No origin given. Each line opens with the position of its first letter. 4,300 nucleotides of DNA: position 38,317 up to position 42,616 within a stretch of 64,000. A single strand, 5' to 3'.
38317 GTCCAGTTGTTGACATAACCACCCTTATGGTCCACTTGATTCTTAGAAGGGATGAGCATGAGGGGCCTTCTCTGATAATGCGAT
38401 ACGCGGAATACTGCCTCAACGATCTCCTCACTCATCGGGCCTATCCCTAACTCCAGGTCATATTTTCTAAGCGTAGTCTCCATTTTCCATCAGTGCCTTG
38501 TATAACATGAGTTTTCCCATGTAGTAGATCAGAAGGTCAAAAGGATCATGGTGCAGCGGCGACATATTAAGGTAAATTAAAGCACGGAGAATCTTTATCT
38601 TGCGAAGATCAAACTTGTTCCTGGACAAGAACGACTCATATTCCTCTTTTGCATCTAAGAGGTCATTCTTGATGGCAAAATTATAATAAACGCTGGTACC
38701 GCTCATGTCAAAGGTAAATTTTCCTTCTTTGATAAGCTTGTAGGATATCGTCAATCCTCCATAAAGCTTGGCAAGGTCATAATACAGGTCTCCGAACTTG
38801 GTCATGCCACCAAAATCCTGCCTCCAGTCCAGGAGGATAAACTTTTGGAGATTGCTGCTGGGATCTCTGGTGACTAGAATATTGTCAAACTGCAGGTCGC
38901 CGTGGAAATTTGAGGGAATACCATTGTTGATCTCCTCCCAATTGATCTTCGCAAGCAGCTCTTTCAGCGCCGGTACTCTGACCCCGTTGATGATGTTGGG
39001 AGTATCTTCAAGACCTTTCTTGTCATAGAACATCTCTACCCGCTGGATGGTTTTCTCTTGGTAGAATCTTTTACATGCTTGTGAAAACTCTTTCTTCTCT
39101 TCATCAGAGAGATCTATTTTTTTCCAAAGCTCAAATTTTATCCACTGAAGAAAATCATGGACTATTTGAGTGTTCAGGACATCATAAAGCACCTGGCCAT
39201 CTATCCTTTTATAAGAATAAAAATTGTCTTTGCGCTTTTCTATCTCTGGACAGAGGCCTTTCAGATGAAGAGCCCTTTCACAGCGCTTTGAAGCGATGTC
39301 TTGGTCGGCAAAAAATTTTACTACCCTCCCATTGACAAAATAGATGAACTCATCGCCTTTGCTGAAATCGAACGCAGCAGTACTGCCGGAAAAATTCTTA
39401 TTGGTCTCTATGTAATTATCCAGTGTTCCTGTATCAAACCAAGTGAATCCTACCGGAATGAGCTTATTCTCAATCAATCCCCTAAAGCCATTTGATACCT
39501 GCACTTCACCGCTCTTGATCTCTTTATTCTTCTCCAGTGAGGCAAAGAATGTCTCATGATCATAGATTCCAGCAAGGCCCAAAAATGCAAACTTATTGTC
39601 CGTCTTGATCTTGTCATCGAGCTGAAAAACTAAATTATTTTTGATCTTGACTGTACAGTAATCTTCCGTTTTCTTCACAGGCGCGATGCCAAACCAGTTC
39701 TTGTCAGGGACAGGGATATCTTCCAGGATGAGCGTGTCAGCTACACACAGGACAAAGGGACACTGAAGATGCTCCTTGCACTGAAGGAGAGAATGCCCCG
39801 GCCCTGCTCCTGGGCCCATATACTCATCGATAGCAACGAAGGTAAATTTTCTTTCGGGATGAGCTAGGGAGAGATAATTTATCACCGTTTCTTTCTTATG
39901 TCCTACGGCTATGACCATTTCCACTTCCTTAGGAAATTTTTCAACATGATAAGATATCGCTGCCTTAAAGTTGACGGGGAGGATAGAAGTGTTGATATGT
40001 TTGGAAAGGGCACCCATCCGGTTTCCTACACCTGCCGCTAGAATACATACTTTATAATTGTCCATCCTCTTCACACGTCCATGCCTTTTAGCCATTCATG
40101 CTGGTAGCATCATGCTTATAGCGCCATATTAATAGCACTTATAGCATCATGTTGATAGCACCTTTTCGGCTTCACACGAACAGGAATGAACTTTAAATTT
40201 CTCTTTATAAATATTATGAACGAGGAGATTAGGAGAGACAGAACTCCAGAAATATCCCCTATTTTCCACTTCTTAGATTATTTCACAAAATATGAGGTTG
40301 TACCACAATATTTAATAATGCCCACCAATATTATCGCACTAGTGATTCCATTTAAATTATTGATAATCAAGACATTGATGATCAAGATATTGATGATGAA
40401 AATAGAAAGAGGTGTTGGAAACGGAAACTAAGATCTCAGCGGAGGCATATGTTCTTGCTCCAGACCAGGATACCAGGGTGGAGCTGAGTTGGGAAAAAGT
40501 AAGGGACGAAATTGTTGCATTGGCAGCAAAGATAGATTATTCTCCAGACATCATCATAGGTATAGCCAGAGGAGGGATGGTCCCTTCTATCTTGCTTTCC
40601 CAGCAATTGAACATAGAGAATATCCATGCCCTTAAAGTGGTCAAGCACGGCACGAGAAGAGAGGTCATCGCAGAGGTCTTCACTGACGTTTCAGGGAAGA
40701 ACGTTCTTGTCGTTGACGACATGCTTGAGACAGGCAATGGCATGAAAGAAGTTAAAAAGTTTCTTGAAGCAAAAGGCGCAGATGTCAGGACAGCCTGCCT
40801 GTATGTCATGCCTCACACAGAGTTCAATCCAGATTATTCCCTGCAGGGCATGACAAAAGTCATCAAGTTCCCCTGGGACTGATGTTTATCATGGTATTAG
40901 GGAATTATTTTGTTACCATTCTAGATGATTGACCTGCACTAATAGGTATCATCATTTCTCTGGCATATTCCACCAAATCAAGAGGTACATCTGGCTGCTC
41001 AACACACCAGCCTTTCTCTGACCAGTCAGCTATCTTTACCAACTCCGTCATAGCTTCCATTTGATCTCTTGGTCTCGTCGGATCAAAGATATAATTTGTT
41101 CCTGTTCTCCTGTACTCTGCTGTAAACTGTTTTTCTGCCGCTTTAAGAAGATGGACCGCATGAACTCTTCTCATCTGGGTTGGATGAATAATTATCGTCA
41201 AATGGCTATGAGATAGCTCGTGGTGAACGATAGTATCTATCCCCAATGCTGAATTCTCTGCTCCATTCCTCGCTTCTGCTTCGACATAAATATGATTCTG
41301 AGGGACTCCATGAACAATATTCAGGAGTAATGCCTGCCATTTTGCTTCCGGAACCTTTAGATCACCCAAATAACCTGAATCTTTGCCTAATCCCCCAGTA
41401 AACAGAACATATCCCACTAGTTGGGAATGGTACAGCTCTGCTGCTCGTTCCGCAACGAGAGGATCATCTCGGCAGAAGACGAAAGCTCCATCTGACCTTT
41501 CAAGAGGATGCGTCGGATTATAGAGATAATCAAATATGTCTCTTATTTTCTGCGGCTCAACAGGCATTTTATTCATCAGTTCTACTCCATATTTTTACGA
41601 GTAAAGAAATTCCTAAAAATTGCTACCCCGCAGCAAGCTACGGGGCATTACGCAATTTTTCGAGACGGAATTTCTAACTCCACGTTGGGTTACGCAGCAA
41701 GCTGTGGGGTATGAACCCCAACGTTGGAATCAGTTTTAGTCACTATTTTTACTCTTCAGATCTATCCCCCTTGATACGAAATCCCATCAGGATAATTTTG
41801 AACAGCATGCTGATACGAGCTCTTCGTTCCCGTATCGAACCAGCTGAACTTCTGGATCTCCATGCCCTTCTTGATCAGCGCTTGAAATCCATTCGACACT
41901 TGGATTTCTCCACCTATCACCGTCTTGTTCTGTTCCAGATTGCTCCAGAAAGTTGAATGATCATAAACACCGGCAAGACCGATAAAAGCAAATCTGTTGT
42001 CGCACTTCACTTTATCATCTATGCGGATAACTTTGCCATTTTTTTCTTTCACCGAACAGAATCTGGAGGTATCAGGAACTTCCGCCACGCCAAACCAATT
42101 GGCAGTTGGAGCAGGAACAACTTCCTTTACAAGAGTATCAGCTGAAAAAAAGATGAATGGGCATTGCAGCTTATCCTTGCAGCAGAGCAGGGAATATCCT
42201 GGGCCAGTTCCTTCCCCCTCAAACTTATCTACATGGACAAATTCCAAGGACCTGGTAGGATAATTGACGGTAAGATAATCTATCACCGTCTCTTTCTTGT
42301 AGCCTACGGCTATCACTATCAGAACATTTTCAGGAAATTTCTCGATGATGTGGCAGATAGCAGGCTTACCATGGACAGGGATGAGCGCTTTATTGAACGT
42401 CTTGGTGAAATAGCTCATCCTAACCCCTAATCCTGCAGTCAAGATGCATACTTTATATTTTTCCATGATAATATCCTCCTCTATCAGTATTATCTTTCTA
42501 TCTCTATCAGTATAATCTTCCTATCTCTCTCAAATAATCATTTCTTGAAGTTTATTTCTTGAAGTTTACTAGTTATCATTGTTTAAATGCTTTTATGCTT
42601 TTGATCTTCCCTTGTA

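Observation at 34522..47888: Unusual activated-sugar block: nucleotidyltransferase-kinase fusion, overlapping GatZ-like and SDR genes, bicupin, two IMPase/FBPase paralogs, HAD phosphatase, B12-radical SAM enzyme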

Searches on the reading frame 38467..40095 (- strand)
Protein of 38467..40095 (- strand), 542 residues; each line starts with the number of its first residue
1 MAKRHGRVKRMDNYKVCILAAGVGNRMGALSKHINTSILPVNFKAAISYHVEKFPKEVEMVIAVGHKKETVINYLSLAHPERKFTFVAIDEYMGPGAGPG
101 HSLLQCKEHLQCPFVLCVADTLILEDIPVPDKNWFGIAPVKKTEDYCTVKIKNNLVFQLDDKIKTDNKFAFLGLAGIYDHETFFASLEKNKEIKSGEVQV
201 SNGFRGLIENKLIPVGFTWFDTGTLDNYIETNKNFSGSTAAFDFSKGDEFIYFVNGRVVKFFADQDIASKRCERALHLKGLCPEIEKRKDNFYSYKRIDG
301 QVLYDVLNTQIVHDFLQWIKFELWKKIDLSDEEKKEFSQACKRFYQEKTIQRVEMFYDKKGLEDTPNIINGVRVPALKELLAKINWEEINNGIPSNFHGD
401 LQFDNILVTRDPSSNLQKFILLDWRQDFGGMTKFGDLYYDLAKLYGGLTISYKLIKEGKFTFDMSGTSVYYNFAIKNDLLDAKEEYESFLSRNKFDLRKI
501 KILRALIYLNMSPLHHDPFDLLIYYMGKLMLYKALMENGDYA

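Call 3: search_protein_families(library=pfam, proteins=[window:38467-40095:-], max_evalue=0.01)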
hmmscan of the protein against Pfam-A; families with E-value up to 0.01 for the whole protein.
window:38467-40095:- (542 aa): 4 families
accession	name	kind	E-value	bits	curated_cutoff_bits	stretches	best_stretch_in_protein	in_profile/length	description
PF00483.29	NTP_transferase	-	3.4e-05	24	21.2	0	135-234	135-241/245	Nucleotidyl transferase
PF12804.13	NTP_transf_3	-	0.00091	19.9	27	1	17-120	2-95/160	MobA-like NTP transferase domain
PF07430.17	PP1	-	0.0033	17.9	20.4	1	443-505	15-77/78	Phloem filament protein PP1 cystatin-like domain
PF19974.5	TCAD9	-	0.0077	15.9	40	0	361-445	264-338/429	Ternary complex associated domain 9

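Call 5: search_protein_families(library=ncbifam, proteins=[window:38467-40095:-], max_evalue=0.01)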
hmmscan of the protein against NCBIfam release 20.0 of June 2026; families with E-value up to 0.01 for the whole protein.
window:38467-40095:- (542 aa): 9 families
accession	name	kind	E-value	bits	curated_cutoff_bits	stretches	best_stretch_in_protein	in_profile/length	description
TIGR03992.1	Arch_glmU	subfamily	3.2e-15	55.9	292.1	1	15-234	2-226/393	bifunctional sugar-1-phosphate nucleotidylyltransferase/acetyltransferase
NF041173.1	Sug_nt_acttase_Thmprot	equivalog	1.1e-06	27.9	600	1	15-235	2-227/405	bifunctional sugar-1-phosphate nucleotidylyltransferase/acetyltransferase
NF041313.1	UDPGP_AglF_Halo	equivalog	2.2e-06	27.3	400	1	16-124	3-109/234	UTP--glucose-1-phosphate uridylyltransferase AglF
TIGR01099.1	galU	equivalog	3.9e-06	26.6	326.8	1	15-75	3-65/261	UTP--glucose-1-phosphate uridylyltransferase GalU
TIGR01208.1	rmlA_long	equivalog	7.2e-05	21.8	320.25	1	15-234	1-233/353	glucose-1-phosphate thymidylyltransferase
NF045761.1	NAMPUrTaseMurU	equivalog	0.00031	20.7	250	1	15-63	2-52/226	N-acetylmuramate alpha-1-phosphate uridylyltransferase MurU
NF041135.1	IPPtranDIPPsyn_Thcocales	equivalog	0.00038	19.6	580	1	15-122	2-103/419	bifunctional L-myo-inositol-1-phosphate cytidylyltransferase/CDP-L-myo-inositol myo-inositolphosphotransferase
NF010932.0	PRK14352.1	equivalog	0.0035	16.1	611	1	11-125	4-115/488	bifunctional UDP-N-acetylglucosamine diphosphorylase/glucosamine-1-phosphate N-acetyltransferase GlmU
TIGR01207.1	rmlA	equivalog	0.0046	16.1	360.65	0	140-232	136-233/286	glucose-1-phosphate thymidylyltransferase RfbA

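Call 8: search_solved_structures(query=window:38467-40095:-, max_evalue=1, show_alignments=0)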
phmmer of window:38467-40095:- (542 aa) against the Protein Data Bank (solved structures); distinct sequences matched with E-value up to 1: 16.
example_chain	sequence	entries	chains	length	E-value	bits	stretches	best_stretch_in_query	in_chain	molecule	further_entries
1jyk_A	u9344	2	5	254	0.0018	20.3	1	13-115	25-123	CTP:phosphocholine Cytidylyltransferase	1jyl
3hl3_A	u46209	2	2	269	0.0049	18.8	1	14-209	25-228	Glucose-1-phosphate thymidylyltransferase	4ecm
3juj_A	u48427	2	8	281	0.022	16.6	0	16-78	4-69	UDP-glucose pyrophosphorylase (GalU)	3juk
1mc3_A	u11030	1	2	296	0.027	16.4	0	156-232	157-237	GLUCOSE-1-PHOSPHATE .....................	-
2ls0_1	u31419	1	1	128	0.053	15.4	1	193-252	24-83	Zoocin A endopeptidase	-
2xme_A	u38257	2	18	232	0.066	15.1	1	6-123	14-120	CTP-INOSITOL-1-PHOSPHATE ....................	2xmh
3zlk_A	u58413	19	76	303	0.23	13.3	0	165-233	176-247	GLUCOSE-1-PHOSPHATE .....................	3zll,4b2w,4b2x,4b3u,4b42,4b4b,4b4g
4arw_A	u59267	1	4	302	0.25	13.2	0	165-233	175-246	GLUCOSE-1-PHOSPHATE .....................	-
4mnd_A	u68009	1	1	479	0.26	13.1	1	6-122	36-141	CTP L-myo-inositol-1-phosphate cytidylyltransferase/CDP-L-myo-inositol myo-inositolphospho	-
4ho0_A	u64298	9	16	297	0.3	12.9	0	170-232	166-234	Glucose-1-phosphate thymidylyltransferase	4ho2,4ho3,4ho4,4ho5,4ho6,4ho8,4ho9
1fxo_A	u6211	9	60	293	0.43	12.4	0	165-233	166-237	GLUCOSE-1-PHOSPHATE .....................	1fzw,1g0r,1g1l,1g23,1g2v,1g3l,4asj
5ify_A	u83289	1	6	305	0.44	12.4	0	168-232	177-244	Glucose-1-phosphate thymidylyltransferase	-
3pkp_A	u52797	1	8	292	0.56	12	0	167-235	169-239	Glucose-1-phosphate thymidylyltransferase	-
1iim_A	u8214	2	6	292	0.56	12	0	167-235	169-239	glucose-1-phosphate thymidylyltransferase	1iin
1mp3_A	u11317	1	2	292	0.69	11.7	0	169-235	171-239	GLUCOSE-1-PHOSPHATE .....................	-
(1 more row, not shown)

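Call 30: search_solved_structures(query=A2, max_evalue=1)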
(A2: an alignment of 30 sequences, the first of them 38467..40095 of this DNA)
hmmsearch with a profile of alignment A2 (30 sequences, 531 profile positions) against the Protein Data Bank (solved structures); distinct sequences matched with E-value up to 1: 54.
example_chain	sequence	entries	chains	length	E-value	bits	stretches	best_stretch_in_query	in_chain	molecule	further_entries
1jyk_A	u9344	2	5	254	1.8e-10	43.3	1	3-110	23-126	CTP:phosphocholine Cytidylyltransferase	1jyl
3hl3_A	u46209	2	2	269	2.7e-09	39.5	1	4-228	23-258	Glucose-1-phosphate thymidylyltransferase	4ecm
3juj_A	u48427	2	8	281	2e-07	33.3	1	7-227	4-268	UDP-glucose pyrophosphorylase (GalU)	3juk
5xhw_A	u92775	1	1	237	1.4e-05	27.3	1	6-114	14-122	Putative 6-deoxy-D-mannoheptose pathway protein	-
6jq8_A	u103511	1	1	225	2.1e-05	26.7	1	6-114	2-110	Putative 6-deoxy-D-mannoheptose pathway protein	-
6mnu_A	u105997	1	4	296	2.1e-05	26.7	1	6-119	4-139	UTP--glucose-1-phosphate uridylyltransferase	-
2ggo_A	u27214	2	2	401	4.8e-05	25.4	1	7-227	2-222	401aa long hypothetical glucose-1-phosphate thymidylyltransferase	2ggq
5z09_A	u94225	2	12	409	6.6e-05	25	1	7-227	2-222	Dual sugar-1-phosphate nucleotidylyltransferase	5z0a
1mc3_A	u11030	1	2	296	0.00015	23.8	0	6-41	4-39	GLUCOSE-1-PHOSPHATE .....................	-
8x7s_B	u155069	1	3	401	0.0002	23.4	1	5-70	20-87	UTP--glucose-1-phosphate uridylyltransferase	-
1tzf_A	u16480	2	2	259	0.00026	23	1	6-71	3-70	Glucose-1-phosphate cytidylyltransferase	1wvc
6n0u_A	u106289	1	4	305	0.00042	22.4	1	4-42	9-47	Glucose-1-phosphate thymidylyltransferase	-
5ids_A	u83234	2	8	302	0.00049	22.1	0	3-41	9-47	Glucose-1-phosphate thymidylyltransferase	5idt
1h5s_D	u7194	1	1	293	0.00053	22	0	130-229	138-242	Glucose-1-phosphate thymidylyltransferase 1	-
1h5r_B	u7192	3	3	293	0.00054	22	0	130-229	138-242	GLUCOSE-1-PHOSPHATE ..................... | Glucose-1-phosphate thymidylyltransferase 1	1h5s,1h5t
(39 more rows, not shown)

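Call 43: predict_structure(alignment_id=A2)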
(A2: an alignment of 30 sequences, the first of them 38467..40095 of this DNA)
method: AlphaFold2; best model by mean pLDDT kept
length: 542 residues; sequences in the alignment: 30
mean_pLDDT: 91.3   pTM: 0.88
mean pLDDT of the five models: 91.3, 90.3, 88.5, 88.4, 88.3
residues with pLDDT >= 90: 418; 70-90: 99; 50-70: 15; < 50: 10
segments of 3 or more residues with pLDDT < 50: 1-10
pLDDT, mean of each block of 10 residues (from residue 1): 40 87 80 90 93 96 96 97 96 87 96 96 94 95 89 93 88 96 93 79 93 95 88 76 76 94 95 94 96 96 92 96 94 96 96 96 96 97 96 94 93 89 93 95 93 88 95 90 96 96 97 91 97 86 53
secondary structure, 60 per line:
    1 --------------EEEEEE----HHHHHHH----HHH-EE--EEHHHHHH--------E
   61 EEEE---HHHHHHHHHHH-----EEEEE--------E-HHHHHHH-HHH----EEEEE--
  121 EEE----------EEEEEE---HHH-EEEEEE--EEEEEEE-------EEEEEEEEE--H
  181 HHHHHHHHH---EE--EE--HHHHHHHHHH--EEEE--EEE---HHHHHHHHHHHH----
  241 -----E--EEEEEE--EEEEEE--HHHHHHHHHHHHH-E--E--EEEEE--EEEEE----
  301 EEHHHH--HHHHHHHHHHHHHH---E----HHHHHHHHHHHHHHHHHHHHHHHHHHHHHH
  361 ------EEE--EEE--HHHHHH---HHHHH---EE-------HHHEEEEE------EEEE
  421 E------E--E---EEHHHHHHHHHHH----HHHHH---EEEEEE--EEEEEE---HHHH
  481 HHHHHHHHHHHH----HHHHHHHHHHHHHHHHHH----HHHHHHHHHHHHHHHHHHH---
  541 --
elements in order: E15-20 H25-31 H46-51 E60-64 H68-78 E84-88 H99-105 E114-118 E121-123 E134-139 E147-152 E155-161 E169-177 H180-189 H201-210 E213-216 E219-221 H225-236 E249-254 E257-262 H265-277 E285-289 E292-296 H303-306 H309-322 H331-360 E367-369 E372-374 H377-382 H386-390 E406-410 E417-421 H437-447 H452-456 E460-465 E468-473 H477-492 H497-514 H519-537

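Call 48: fold_search(model_id=the predicted structure, library=pdb)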
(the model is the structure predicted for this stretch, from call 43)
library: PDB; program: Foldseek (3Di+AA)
matches with E <= 10: 978; with E <= 0.001: 420
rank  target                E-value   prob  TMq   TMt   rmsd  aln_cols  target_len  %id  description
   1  8f73_H                6.5e-14  1.00  0.37  0.70   3.3       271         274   20  Crystal structure of Pseudomonas aeruginosa UDP-glucose phosphorylase in complex with UDP-glucose (released 2023-11-29)
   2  9yfk_A                1.1e-13  1.00  0.37  0.69   3.2       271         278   18  Crystal Structure UTP--glucose-1-phosphate uridylyltransferase from Bordetella pertussis in complex with URIDINE-5'-DI (released 2025-10-08)
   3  8f73_A                1.1e-13  1.00  0.37  0.70   3.4       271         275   21  Crystal structure of Pseudomonas aeruginosa UDP-glucose phosphorylase in complex with UDP-glucose (released 2023-11-29)
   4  3hl3_A                1.2e-13  1.00  0.36  0.76   4.9       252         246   20  2.76 Angstrom Crystal Structure of a Putative Glucose-1-Phosphate Thymidylyltransferase from Bacillus anthracis in Com (released 2009-06-09)
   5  5j49_A                1.7e-13  1.00  0.37  0.66   3.3       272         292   18  Crystal structure of UDP-glucose pyrophosporylase / UTP-glucose-1-phosphate uridylyltransferase from Burkholderia xeno (released 2016-05-04)
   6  8f73_B                1.9e-13  1.00  0.37  0.69   3.4       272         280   22  Crystal structure of Pseudomonas aeruginosa UDP-glucose phosphorylase in complex with UDP-glucose (released 2023-11-29)
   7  8f73_E                2.4e-13  1.00  0.37  0.68   3.6       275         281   21  Crystal structure of Pseudomonas aeruginosa UDP-glucose phosphorylase in complex with UDP-glucose (released 2023-11-29)
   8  6ikz_A                2.4e-13  1.00  0.35  0.63   4.1       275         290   15  UDP-glucose pyrophosphorylase from acinetobacter baumanii (released 2019-10-16)
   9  8f73_D                2.5e-13  1.00  0.37  0.71   3.1       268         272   20  Crystal structure of Pseudomonas aeruginosa UDP-glucose phosphorylase in complex with UDP-glucose (released 2023-11-29)
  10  3juj_A                3.1e-13  1.00  0.37  0.71   3.4       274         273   20  The crystal structure of apo- UDP-glucose pyrophosphorylase (released 2010-03-31)
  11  8f73_C                3.1e-13  1.00  0.37  0.70   3.3       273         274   22  Crystal structure of Pseudomonas aeruginosa UDP-glucose phosphorylase in complex with UDP-glucose (released 2023-11-29)
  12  3juk_C                3.1e-13  1.00  0.37  0.72   3.5       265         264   20  The Crystal Structure of UDP-glucose pyrophosphorylase complexed with UDP-glucose (released 2010-03-31)
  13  6b5e_B                3.5e-13  1.00  0.36  0.65   3.2       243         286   17  Mycobacterium tuberculosis RmlA in complex with dTDP-glucose (released 2018-02-21)
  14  3juk_B                3.7e-13  1.00  0.36  0.72   3.7       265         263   19  The Crystal Structure of UDP-glucose pyrophosphorylase complexed with UDP-glucose (released 2010-03-31)
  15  5z0a_A                3.7e-13  1.00  0.35  0.47   4.4       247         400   18  ST0452(Y97N)-GlcNAc binding form (released 2018-10-31)
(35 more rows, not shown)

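Call 78: find_homologous_proteins(query=window:38467-40065:-, max_evalue=1e-10)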
Query window:38467-40065:- (532 aa): 1897 proteins with E <= 1e-10 among 8000 candidates; the best 120 are listed.
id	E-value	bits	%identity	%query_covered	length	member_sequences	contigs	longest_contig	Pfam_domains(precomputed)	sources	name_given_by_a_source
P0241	0.0e+0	1219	99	100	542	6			-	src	-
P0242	2.3e-274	929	71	99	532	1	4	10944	PF12804.14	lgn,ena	-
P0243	5.6e-269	911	71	99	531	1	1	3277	PF00483.30,PF12804.14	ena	-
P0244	4.0e-268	909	70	100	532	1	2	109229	PF00483.30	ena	-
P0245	1.8e-265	900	70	99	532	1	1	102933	-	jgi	jgi:choline kinase/thiamine kinase-like enzyme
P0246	8.0e-265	898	72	98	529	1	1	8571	PF00483.30,PF12804.14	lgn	-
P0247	1.2e-264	897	70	99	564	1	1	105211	PF12804.14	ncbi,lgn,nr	ncbi:NTP transferase domain-containing protein [Candidatus Woesearchaeota archaeon]|nr:NTP transfera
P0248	1.5e-264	897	71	98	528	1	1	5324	PF12804.14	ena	-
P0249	3.1e-263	892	69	99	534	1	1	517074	PF12804.14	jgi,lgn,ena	-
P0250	2.2e-260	883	68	99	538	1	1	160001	PF00483.30,PF12804.14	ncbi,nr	ncbi:NTP transferase domain-containing protein [Candidatus Pacearchaeota archaeon]|nr:NTP transferas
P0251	6.1e-260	882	69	100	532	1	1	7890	PF00483.30,PF12804.14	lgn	-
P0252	1.3e-259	880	70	99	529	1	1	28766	PF12804.14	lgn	-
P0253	4.2e-259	879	69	99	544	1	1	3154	PF00483.30,PF12804.14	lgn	-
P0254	1.6e-258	877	68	100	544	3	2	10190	PF00483.30,PF12804.14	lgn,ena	-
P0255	5.2e-258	875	68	99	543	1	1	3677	PF00483.30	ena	-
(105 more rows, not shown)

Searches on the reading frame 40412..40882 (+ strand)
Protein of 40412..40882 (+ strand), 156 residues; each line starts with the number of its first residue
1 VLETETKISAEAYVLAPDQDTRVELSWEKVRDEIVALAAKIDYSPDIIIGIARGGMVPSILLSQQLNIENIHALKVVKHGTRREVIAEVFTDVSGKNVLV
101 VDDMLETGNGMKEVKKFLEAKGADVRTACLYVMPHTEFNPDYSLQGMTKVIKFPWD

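Call 4: search_protein_families(library=pfam, proteins=[window:40412-40882:+], max_evalue=0.01)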
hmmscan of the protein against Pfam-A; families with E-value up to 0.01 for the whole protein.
window:40412-40882:+ (156 aa): 1 family
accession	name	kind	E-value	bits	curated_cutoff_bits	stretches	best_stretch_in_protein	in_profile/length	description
PF00156.33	Pribosyltran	-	9.7e-19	67.7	26.3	1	33-155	14-151/158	Phosphoribosyl transferase domain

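Call 84: search_protein_families(library=pfam, proteins=[window:40412-40882:+], max_evalue=0.01)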
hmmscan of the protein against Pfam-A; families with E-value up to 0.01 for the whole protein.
window:40412-40882:+ (156 aa): 1 family
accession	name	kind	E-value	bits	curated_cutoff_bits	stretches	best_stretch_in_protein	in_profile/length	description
PF00156.33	Pribosyltran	-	9.7e-19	67.7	26.3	1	33-155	14-151/158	Phosphoribosyl transferase domain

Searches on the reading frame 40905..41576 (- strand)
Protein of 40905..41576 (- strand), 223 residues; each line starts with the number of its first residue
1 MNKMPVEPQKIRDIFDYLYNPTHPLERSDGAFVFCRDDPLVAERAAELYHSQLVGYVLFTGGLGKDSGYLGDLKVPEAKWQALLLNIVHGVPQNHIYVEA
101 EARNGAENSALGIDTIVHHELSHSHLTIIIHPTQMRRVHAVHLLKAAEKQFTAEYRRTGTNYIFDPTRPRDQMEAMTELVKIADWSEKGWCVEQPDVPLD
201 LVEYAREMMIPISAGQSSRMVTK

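Call 3: search_protein_families(library=pfam, proteins=[window:40905-41576:-], max_evalue=0.01)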
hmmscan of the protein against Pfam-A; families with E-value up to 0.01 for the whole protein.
window:40905-41576:- (223 aa): 1 family
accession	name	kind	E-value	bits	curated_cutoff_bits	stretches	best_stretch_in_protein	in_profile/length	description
PF02698.23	DUF218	-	1.6e-07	31.8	27.6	1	42-148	17-104/133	DUF218 domain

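Call 5: search_protein_families(library=ncbifam, proteins=[window:40905-41576:-], max_evalue=0.01)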
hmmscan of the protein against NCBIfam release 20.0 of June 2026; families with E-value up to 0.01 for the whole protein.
window:40905-41576:- (223 aa): 0 families

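Call 19: search_protein_families(library=ncbifam, proteins=[window:40905-41576:-], max_evalue=0.01)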
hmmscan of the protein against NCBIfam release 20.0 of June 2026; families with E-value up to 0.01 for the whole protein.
window:40905-41576:- (223 aa): 0 families

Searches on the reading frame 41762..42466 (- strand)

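Call 3: search_protein_families(library=pfam, proteins=[window:41762-42466:-], max_evalue=0.01)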
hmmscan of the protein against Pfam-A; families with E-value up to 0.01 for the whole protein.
window:41762-42466:- (234 aa): 2 families
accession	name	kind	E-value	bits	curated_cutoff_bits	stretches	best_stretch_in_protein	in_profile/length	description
PF12804.13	NTP_transf_3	-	9.8e-07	29.5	27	1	7-105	2-89/160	MobA-like NTP transferase domain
PF00483.29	NTP_transferase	-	1.4e-05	25.3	21.2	1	7-225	3-242/245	Nucleotidyl transferase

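Call 5: search_protein_families(library=ncbifam, proteins=[window:41762-42466:-], max_evalue=0.01)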
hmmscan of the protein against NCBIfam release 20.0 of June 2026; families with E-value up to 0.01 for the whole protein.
window:41762-42466:- (234 aa): 22 families
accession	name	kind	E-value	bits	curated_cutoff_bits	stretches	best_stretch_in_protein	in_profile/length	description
TIGR03992.1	Arch_glmU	subfamily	1.9e-17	63.2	292.1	1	5-213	2-215/393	bifunctional sugar-1-phosphate nucleotidylyltransferase/acetyltransferase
NF041313.1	UDPGP_AglF_Halo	equivalog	5.2e-11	42.4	400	1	6-114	3-109/234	UTP--glucose-1-phosphate uridylyltransferase AglF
TIGR01208.1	rmlA_long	equivalog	5.7e-11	41.9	320.25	1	5-221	1-230/353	glucose-1-phosphate thymidylyltransferase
TIGR01099.1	galU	equivalog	1.4e-10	41.2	326.8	1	5-69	3-69/261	UTP--glucose-1-phosphate uridylyltransferase GalU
NF041173.1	Sug_nt_acttase_Thmprot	equivalog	1.4e-07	30.9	600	1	5-212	2-214/405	bifunctional sugar-1-phosphate nucleotidylyltransferase/acetyltransferase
TIGR02623.1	G1P_cyt_trans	equivalog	4.3e-06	26.4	300.25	1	5-71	2-69/255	glucose-1-phosphate cytidylyltransferase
TIGR01207.1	rmlA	equivalog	6.3e-06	25.5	360.65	0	129-222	135-233/286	glucose-1-phosphate thymidylyltransferase RfbA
NF009928.0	PRK13389.1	equivalog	8.9e-06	25.1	548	0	5-43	10-48/302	UTP--glucose-1-phosphate uridylyltransferase GalU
NF007516.0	PRK10122.1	equivalog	9.6e-06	24.9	534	1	1-46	1-46/297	UTP--glucose-1-phosphate uridylyltransferase GalF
TIGR01105.1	galF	equivalog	1.5e-05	24.3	659.2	1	1-64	1-66/297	GalU regulator GalF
NF049965.1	GlMnHpPGnyltfHddC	equivalog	2.2e-05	24.2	300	1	6-88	3-87/221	D-glycero-D-manno-heptose 1-phosphate guanosyltransferase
NF045761.1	NAMPUrTaseMurU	equivalog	3.5e-05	23.8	250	1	5-46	2-43/226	N-acetylmuramate alpha-1-phosphate uridylyltransferase MurU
NF041135.1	IPPtranDIPPsyn_Thcocales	equivalog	7e-05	22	580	1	5-116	2-107/419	bifunctional L-myo-inositol-1-phosphate cytidylyltransferase/CDP-L-myo-inositol myo-inositolphosphotransferase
NF045697.1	MurNAcPUrMurU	equivalog_domain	0.00011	21.6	370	1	8-48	2-42/229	N-acetylmuramate alpha-1-phosphate uridylyltransferase MurU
TIGR01173.1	glmU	equivalog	0.00042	19.3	366.85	1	5-68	2-64/452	bifunctional UDP-N-acetylglucosamine diphosphorylase/glucosamine-1-phosphate N-acetyltransferase GlmU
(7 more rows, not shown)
